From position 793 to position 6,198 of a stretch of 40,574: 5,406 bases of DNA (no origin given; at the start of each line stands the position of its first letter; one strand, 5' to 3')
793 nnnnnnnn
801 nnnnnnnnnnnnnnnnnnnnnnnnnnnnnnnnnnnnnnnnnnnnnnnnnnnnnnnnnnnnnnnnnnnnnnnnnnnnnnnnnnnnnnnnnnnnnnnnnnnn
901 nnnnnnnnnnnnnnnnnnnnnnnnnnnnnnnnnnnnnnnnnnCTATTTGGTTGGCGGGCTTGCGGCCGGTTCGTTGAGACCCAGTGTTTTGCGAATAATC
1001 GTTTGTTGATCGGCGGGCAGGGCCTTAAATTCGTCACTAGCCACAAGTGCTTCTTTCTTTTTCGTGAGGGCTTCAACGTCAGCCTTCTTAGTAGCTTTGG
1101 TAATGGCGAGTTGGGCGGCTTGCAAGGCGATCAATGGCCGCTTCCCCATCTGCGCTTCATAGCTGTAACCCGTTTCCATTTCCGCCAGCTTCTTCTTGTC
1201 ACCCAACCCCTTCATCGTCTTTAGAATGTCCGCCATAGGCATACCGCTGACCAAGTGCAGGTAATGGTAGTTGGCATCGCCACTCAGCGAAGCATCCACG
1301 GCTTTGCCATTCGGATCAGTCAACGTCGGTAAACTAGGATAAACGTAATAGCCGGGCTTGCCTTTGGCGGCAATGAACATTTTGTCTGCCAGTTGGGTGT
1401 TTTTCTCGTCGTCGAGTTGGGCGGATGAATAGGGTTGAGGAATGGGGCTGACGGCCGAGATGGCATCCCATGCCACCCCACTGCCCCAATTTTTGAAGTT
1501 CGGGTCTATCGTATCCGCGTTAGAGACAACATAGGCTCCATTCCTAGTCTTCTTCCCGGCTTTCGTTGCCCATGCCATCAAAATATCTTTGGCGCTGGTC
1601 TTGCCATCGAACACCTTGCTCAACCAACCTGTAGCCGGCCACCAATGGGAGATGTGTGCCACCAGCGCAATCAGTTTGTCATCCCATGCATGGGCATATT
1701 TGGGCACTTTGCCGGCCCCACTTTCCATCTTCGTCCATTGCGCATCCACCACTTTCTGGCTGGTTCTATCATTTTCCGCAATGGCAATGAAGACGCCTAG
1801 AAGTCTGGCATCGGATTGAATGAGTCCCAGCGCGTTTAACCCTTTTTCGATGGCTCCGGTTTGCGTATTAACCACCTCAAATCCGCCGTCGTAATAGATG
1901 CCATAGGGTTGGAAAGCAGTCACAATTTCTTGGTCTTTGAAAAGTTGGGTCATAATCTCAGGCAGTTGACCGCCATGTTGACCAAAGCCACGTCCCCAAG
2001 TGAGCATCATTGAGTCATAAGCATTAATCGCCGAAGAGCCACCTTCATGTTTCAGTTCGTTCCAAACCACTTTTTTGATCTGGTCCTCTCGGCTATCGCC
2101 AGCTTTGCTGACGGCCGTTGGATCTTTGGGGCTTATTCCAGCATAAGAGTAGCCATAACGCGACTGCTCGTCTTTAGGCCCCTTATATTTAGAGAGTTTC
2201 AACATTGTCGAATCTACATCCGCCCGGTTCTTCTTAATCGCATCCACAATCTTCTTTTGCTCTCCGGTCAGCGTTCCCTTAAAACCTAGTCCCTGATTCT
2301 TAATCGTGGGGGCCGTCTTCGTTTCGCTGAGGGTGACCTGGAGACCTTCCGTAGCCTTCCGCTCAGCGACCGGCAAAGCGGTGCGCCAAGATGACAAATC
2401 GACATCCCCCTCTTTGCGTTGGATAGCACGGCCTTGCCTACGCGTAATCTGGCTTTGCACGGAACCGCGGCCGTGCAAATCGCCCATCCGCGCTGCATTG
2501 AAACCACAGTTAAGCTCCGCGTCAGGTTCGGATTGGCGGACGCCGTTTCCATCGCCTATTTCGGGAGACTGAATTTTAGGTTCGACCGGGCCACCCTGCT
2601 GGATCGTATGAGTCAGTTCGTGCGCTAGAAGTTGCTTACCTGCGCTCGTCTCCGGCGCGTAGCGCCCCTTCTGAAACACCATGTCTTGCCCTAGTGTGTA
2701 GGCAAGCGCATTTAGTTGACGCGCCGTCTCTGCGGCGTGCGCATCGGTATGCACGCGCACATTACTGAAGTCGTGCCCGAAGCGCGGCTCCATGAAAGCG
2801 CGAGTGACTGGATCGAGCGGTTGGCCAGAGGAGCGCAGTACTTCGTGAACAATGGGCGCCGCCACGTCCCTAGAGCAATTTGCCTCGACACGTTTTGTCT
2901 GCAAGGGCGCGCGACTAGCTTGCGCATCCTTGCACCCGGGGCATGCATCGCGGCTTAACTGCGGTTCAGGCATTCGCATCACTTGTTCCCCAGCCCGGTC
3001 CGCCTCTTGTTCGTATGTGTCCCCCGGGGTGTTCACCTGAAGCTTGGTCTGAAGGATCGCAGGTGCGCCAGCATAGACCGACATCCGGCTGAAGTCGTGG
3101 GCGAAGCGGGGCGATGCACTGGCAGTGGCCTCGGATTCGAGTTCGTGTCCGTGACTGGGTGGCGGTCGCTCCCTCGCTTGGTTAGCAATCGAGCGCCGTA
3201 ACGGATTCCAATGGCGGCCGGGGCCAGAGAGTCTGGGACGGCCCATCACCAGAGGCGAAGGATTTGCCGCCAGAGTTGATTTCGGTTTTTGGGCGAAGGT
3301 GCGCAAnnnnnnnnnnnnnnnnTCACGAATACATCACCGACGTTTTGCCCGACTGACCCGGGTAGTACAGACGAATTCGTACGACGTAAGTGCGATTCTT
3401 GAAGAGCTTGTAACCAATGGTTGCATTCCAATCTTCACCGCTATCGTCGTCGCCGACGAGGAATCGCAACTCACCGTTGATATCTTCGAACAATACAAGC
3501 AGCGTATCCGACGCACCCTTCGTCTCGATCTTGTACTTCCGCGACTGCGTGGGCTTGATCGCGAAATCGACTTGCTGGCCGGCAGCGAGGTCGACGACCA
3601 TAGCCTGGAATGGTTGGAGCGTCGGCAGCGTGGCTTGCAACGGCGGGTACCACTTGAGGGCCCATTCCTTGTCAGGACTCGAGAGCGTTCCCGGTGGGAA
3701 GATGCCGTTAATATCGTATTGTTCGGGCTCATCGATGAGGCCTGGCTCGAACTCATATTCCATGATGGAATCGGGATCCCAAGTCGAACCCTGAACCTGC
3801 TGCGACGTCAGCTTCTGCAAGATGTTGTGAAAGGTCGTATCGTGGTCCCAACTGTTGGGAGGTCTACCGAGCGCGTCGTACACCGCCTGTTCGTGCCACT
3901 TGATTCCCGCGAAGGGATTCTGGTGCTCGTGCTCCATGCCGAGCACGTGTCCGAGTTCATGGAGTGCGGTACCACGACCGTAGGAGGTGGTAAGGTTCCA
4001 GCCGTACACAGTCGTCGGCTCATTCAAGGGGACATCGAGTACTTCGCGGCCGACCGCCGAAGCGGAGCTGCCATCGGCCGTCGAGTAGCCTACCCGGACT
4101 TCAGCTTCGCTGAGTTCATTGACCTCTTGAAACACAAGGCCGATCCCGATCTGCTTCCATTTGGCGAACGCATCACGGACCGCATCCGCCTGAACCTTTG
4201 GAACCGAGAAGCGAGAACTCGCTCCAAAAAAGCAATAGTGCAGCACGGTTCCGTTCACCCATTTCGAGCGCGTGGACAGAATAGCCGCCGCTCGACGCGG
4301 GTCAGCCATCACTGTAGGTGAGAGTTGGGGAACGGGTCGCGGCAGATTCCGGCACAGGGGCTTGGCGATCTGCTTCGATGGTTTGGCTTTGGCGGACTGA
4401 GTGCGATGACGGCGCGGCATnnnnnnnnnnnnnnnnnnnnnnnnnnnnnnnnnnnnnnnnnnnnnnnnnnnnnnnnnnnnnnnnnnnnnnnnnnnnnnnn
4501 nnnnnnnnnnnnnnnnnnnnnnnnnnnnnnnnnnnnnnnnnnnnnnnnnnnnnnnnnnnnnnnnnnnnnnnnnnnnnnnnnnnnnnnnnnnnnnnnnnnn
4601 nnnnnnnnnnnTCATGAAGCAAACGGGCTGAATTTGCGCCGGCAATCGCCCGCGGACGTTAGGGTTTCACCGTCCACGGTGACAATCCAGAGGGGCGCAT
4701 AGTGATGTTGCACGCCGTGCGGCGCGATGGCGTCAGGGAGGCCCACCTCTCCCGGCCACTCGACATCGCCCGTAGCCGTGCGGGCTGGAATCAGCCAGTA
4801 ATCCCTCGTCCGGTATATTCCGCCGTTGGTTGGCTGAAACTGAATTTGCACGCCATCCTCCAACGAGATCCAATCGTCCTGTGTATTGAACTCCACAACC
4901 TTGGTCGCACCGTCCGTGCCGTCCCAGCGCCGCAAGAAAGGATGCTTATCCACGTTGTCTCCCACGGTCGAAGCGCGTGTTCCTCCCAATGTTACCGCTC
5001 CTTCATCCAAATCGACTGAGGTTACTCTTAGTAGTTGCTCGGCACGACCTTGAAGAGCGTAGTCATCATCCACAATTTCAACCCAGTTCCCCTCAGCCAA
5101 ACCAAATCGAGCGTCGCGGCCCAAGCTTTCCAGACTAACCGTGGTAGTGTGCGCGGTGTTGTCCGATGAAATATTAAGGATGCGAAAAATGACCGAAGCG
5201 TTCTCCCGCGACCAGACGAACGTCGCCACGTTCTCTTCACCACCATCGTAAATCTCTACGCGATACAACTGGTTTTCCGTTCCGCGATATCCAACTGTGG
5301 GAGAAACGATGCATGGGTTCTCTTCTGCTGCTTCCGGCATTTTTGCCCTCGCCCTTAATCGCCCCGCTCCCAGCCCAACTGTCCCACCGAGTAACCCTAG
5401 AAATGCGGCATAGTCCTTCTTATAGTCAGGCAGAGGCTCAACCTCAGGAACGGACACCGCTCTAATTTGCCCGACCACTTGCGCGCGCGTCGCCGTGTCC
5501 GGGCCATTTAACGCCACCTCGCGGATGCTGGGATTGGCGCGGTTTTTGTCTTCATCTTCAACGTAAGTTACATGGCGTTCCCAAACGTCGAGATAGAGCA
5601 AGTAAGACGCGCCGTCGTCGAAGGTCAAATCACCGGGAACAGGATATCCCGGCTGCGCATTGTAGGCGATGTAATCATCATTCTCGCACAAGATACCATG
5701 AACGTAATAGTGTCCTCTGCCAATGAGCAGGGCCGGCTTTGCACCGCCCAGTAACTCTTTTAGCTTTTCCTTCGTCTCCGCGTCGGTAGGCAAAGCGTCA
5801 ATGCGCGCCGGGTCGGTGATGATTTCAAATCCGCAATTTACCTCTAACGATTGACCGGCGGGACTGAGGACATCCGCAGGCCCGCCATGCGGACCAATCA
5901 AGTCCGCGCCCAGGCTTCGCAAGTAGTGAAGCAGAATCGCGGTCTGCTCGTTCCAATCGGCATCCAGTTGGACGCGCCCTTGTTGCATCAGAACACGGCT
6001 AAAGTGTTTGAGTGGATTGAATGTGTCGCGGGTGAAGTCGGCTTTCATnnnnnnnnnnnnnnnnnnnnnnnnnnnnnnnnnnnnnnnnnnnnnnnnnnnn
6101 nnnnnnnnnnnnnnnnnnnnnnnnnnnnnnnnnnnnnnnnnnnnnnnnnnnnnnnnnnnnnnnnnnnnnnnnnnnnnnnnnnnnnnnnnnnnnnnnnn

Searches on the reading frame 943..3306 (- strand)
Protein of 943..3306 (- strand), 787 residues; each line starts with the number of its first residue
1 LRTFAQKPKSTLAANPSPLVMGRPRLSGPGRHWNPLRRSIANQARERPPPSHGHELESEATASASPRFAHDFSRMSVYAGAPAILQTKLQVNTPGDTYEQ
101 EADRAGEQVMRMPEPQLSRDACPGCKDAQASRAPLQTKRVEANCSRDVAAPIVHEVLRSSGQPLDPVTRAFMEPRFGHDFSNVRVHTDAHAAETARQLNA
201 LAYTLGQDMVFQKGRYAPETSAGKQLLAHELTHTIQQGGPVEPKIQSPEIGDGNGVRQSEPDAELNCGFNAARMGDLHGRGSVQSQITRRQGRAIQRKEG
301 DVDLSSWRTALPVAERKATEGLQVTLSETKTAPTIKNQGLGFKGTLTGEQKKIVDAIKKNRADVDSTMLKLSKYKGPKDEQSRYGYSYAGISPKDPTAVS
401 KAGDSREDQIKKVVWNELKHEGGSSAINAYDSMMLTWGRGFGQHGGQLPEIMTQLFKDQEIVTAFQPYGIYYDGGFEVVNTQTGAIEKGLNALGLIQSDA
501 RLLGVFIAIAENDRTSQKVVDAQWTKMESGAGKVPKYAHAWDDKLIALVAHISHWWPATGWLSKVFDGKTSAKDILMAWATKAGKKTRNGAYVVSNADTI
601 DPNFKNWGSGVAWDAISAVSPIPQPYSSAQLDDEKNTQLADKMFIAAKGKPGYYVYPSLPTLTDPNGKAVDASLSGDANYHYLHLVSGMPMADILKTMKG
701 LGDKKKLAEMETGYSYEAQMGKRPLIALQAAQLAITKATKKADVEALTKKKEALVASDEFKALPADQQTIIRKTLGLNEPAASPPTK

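Call 54: search_protein_families(library=pfam, proteins=[window:943-3306:-])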
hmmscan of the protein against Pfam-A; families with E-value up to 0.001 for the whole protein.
window:943-3306:- (787 aa): 1 family
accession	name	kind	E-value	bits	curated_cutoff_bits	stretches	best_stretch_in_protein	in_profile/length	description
PF13699.11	eCIS_core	-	9.7e-33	112.6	22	1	163-239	1-77/79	eCIS core domain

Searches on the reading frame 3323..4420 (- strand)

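Call 54: search_protein_families(library=pfam, proteins=[window:3323-4420:-])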
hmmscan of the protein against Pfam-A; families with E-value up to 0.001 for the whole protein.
window:3323-4420:- (365 aa): 2 families
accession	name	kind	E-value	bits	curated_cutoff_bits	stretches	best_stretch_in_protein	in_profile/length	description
PF00413.30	Peptidase_M10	-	1.4e-07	32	24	0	53-117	1-61/159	Matrixin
PF01400.30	Astacin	-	5.5e-05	23.3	22.5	1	74-168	16-98/189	Astacin (Peptidase family M12A)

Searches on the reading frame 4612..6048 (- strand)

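Call 54: search_protein_families(library=pfam, proteins=[window:4612-6048:-])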
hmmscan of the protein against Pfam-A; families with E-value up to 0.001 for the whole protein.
window:4612-6048:- (478 aa): 1 family
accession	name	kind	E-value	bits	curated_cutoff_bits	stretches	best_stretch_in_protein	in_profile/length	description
PF20129.4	DUF6519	-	2.2e-90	304.3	22.4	2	230-460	262-517/593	Family of unknown function (DUF6519)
